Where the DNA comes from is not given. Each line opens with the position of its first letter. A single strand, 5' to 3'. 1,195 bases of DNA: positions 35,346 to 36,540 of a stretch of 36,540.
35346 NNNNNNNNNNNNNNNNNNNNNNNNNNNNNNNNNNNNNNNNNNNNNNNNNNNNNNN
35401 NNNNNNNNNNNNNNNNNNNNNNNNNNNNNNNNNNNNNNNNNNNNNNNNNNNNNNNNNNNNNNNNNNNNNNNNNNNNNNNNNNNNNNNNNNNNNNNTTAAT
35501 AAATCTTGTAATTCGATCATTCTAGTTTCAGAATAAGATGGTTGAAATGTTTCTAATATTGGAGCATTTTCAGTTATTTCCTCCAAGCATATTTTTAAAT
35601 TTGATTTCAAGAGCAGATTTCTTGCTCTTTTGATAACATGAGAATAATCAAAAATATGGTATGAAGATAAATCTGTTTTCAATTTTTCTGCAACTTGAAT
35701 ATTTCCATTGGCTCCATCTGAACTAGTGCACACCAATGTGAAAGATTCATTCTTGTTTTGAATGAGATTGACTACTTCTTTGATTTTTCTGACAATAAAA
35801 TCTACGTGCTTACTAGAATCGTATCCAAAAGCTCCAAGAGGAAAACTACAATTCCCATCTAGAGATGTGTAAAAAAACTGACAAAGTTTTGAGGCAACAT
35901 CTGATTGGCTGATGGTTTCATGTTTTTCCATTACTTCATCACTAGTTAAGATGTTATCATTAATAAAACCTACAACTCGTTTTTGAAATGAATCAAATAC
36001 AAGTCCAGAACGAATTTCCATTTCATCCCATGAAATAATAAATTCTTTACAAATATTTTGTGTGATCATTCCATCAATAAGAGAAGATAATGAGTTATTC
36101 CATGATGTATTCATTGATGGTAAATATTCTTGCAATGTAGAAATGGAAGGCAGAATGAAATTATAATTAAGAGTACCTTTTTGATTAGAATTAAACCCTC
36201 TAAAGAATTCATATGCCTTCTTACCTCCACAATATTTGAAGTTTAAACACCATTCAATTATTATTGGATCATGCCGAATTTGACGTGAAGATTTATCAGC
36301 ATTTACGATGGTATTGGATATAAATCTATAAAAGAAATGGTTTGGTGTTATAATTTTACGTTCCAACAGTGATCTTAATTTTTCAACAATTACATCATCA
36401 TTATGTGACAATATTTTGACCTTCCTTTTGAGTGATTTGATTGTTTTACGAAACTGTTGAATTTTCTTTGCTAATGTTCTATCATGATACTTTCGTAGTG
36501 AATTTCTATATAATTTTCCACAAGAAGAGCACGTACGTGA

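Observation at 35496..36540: Apparently intact P-element/THAP9-family transposase gene in a yeast-like genome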

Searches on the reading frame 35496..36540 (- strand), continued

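Call 69: search_protein_families(library=pfam, alignment_id=A2, max_evalue=0.001)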
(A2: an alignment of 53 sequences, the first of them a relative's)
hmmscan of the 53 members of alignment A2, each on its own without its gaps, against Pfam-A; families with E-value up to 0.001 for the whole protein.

A. member 1, P0003 (1480 aa): 0 families

B. families by the number of members that match (of 53 scanned): 9 families
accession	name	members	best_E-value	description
PF21787.3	TNP-like_RNaseH_N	31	2.3e-28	TNP-like, RNase H N-terminal domain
PF00929.31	RNase_T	16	5.2e-16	Exonuclease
PF21788.2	TNP-like_GBD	2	8.6e-18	TNP-like, GTP-binding insertion domain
PF13482.12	RNase_H_2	2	2.9e-06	RNase_H superfamily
PF16473.11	Rv2179c-like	2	8.6e-06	3'-5' exoribonuclease Rv2179c-like domain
PF02037.33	SAP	1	6.9e-12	SAP domain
PF21789.3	TNP-like_RNaseH_C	1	1.3e-06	TNP-like, RNase H C-terminal domain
PF02902.25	Peptidase_C48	1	2.9e-06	Ulp1 protease family, C-terminal catalytic domain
PF23443.1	DUF7126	1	0.00029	Family of unknown function (DUF7126)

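Call 76: find_related_loci(query=window:35496-36540:-, collection=metagenome_contigs, flank=6000)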
Query window:35496-36540:- (348 aa) in metagenome_contigs; peptide patterns used: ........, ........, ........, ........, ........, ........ (x = any residue, [..] = any of these).
318 stretches matched a pattern, but none encodes a relative of the query by tblastn (E <= 1e-3).

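Call 79: find_related_loci(query=A4, collection=metagenome_contigs, flank=6000)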
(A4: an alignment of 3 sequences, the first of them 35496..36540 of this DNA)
Query A4 (348 aa) in metagenome_contigs; peptide patterns used: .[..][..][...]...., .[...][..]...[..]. (x = any residue, [..] = any of these).
600 stretches matched a pattern, but none encodes a relative of the query by tblastn (E <= 1e-3).

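Call 88: list_cluster_members(proteins=[P0016, P0017, P0019, P0025, P0030, P0032, P0039, P0048, P0057, P0066])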
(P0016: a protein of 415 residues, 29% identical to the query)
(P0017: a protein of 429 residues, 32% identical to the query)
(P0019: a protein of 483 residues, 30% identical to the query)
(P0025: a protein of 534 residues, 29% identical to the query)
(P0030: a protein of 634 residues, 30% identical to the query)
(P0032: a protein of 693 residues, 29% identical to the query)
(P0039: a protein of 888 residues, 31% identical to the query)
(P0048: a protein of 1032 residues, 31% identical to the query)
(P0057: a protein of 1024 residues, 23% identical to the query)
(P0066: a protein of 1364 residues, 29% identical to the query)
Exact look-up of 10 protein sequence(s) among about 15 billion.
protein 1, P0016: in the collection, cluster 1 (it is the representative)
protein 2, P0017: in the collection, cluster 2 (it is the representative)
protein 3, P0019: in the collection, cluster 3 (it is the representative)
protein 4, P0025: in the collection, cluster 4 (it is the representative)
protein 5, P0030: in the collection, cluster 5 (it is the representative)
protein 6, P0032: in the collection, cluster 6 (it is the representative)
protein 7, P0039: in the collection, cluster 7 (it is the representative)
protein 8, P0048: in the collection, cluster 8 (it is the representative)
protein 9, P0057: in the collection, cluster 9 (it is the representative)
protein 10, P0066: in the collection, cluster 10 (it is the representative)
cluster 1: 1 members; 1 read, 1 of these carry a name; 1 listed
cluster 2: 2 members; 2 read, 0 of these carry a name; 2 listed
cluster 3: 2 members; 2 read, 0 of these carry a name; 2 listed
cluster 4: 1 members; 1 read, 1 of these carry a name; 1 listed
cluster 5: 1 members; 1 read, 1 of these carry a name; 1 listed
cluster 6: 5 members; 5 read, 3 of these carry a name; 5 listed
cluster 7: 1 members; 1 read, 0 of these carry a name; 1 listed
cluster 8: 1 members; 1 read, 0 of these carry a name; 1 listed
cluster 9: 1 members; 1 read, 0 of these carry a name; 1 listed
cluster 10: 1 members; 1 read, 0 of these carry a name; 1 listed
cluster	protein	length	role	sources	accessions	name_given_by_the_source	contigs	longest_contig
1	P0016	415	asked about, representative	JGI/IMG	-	hypothetical protein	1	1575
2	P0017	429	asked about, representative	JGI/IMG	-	-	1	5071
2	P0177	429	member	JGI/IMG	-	-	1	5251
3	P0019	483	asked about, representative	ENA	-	-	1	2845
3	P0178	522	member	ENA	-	-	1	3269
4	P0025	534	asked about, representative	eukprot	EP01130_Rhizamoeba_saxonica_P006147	TRINITY_DN243_c0_g1_i8.p1 TRINITY_DN243_c0_g1~~TRINITY_DN243_c0_g1_i8.p1 ORF ...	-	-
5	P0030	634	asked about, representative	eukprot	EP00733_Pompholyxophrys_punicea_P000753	Pompholyxophrys_punicea_v1_NODE_265_length_2478_cov_92.556748.p1 type:complete len:635 ...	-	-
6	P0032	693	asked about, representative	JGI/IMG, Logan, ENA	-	hypothetical protein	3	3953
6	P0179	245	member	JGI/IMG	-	hypothetical protein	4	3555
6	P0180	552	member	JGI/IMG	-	hypothetical protein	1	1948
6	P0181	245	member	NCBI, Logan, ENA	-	-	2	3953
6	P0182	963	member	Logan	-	-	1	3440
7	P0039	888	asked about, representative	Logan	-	-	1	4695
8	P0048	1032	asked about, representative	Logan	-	-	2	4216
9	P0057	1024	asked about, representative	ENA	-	-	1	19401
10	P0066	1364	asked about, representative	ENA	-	-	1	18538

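Call 89: find_encoding_contigs(protein=P0167, flank=10000, max_places=6)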
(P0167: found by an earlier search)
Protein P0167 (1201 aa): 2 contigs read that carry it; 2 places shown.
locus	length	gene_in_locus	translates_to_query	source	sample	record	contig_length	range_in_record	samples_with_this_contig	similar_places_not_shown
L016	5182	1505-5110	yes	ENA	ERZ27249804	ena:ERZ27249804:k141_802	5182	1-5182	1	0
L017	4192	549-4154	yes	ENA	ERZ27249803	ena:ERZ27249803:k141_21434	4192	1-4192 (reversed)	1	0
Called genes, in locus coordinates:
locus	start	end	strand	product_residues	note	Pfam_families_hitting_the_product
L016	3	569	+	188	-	?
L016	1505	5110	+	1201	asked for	PF21787:TNP-like_RNaseH_N, PF00929:RNase_T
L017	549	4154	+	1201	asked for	PF21787:TNP-like_RNaseH_N, PF00929:RNase_T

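Call 90: find_encoding_contigs(protein=P0170, flank=10000, max_places=6)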
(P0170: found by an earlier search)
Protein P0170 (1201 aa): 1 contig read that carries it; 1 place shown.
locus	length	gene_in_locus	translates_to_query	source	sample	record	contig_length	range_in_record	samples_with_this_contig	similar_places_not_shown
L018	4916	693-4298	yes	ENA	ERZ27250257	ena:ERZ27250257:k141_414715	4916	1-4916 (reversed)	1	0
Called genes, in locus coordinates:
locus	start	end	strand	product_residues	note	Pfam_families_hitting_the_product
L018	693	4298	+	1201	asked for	PF21787:TNP-like_RNaseH_N, PF00929:RNase_T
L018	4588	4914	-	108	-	?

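Call 92: find_encoding_contigs(protein=P0155, flank=10000, max_places=10)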
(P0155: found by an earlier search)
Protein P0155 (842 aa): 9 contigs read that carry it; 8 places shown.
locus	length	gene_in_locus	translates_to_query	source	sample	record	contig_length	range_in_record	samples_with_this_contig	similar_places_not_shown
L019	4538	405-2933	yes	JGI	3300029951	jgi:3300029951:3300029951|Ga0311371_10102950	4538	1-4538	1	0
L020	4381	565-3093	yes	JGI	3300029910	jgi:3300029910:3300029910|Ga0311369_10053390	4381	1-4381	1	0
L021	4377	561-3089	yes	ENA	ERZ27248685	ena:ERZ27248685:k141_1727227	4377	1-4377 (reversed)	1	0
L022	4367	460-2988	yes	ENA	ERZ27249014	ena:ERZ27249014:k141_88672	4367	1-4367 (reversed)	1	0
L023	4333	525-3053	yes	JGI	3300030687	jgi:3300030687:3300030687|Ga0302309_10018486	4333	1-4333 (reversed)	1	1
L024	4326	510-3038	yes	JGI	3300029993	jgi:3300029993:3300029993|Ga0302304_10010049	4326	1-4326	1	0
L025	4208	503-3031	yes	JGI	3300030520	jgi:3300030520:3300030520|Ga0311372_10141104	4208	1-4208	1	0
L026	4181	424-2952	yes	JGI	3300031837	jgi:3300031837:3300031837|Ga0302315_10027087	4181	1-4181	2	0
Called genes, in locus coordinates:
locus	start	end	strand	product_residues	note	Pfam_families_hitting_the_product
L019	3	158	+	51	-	?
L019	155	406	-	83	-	-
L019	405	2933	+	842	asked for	PF21787:TNP-like_RNaseH_N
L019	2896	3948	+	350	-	PF00929:RNase_T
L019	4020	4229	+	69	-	-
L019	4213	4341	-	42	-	-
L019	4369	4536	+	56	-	?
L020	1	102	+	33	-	?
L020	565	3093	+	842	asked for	PF21787:TNP-like_RNaseH_N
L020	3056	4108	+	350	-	PF00929:RNase_T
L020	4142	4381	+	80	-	?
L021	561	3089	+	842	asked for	PF21787:TNP-like_RNaseH_N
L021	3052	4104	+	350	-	PF00929:RNase_T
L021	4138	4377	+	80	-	?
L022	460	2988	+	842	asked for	PF21787:TNP-like_RNaseH_N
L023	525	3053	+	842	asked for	PF21787:TNP-like_RNaseH_N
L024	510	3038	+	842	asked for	PF21787:TNP-like_RNaseH_N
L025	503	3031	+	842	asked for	PF21787:TNP-like_RNaseH_N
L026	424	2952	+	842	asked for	PF21787:TNP-like_RNaseH_N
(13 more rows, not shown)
